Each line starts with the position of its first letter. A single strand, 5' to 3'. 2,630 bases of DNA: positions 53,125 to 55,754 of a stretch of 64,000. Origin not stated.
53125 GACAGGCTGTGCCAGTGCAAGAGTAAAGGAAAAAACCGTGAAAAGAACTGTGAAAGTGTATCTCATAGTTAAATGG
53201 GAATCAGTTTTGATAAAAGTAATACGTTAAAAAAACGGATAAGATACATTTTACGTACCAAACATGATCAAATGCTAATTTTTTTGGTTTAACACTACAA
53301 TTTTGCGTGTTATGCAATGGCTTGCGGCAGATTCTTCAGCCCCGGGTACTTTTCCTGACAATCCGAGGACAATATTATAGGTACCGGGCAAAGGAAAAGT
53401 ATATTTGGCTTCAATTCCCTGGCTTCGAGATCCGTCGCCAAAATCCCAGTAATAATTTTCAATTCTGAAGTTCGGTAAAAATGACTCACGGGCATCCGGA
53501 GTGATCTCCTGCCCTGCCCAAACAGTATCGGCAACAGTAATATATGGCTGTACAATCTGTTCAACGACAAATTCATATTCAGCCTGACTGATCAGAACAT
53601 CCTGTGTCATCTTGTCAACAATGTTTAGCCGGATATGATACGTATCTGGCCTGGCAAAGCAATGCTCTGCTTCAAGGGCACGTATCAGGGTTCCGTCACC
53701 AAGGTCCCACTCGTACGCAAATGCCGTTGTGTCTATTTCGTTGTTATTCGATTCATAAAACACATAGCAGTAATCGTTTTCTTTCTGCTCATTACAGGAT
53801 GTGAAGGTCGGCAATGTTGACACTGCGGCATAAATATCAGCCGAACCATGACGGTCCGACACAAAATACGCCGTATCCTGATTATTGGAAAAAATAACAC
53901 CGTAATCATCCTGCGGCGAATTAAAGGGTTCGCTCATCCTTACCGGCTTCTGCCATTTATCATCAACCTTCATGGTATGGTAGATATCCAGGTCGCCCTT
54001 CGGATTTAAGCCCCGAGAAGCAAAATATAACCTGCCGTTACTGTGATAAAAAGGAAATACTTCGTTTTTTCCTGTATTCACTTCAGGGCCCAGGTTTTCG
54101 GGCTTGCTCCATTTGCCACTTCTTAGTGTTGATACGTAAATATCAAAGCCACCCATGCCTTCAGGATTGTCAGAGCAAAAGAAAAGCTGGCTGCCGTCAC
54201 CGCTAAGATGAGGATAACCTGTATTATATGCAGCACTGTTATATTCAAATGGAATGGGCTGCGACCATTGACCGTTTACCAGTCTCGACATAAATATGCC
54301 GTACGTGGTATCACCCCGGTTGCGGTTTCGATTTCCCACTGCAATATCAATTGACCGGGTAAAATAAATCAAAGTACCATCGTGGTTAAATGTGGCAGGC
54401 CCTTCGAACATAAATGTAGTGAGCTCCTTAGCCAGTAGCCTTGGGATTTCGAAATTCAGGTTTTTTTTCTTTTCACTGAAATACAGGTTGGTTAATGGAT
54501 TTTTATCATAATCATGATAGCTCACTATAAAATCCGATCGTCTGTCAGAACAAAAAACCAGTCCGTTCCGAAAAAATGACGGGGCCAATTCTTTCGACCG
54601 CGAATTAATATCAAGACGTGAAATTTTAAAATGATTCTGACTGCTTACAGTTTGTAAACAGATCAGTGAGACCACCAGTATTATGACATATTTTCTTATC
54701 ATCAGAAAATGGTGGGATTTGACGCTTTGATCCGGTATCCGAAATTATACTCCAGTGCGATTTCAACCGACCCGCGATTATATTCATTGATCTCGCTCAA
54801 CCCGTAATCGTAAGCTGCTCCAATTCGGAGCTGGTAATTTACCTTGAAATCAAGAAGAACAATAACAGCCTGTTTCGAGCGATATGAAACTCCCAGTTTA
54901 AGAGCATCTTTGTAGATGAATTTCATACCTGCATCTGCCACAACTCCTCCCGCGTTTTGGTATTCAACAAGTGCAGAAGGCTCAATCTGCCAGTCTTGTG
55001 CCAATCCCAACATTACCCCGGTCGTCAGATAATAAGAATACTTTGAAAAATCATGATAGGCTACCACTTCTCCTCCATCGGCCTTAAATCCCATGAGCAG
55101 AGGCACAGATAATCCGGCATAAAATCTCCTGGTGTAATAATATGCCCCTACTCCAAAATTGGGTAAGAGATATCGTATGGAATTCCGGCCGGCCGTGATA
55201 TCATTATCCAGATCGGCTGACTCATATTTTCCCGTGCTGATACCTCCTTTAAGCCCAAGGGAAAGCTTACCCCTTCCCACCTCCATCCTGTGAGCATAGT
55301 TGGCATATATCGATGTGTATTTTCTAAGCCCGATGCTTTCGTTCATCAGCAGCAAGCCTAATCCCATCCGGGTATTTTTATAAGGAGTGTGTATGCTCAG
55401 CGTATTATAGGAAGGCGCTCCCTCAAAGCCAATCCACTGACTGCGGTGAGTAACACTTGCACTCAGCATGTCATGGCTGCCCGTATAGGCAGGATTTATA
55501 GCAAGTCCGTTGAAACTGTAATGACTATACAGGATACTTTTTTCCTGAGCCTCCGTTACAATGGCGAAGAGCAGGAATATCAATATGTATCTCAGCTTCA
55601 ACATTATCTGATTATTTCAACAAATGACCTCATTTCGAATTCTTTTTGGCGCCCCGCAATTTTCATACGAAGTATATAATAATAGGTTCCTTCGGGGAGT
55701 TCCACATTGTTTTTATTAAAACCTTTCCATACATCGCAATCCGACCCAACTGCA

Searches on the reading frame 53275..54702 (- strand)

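Call 77: search_protein_families(library=pfam, proteins=[window:53275-54702:-], max_evalue=0.00001)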
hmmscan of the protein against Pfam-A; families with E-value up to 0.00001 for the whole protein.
window:53275-54702:- (475 aa): 3 families
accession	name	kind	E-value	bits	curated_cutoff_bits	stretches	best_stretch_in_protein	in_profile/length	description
PF18911.6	PKD_4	-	9.2e-20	70.9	27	2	388-446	6-66/85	PKD domain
PF07676.18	PD40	-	1.6e-16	60.2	20.9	0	259-291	4-37/38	WD40-like Beta Propeller Repeat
PF00801.26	PKD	-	6.5e-14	52.1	23.5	0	416-456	31-73/80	PKD domain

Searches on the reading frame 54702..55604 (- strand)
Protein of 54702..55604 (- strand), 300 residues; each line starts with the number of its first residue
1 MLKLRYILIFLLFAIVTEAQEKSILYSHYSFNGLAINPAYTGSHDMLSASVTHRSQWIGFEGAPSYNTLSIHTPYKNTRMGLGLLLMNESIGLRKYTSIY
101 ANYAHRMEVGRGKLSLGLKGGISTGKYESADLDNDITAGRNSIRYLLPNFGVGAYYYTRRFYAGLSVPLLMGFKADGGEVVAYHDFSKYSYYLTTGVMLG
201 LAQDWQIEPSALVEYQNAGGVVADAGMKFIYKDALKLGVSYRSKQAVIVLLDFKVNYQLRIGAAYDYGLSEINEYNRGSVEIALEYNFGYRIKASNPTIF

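Call 77: search_protein_families(library=pfam, proteins=[window:54702-55604:-], max_evalue=0.00001)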
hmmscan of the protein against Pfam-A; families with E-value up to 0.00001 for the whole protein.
window:54702-55604:- (300 aa): 1 family
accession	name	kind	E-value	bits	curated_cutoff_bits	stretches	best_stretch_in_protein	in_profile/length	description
PF11751.14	PorP_SprF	-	1.1e-63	215.8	22.3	1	21-286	4-273/273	Type IX secretion system membrane protein PorP/SprF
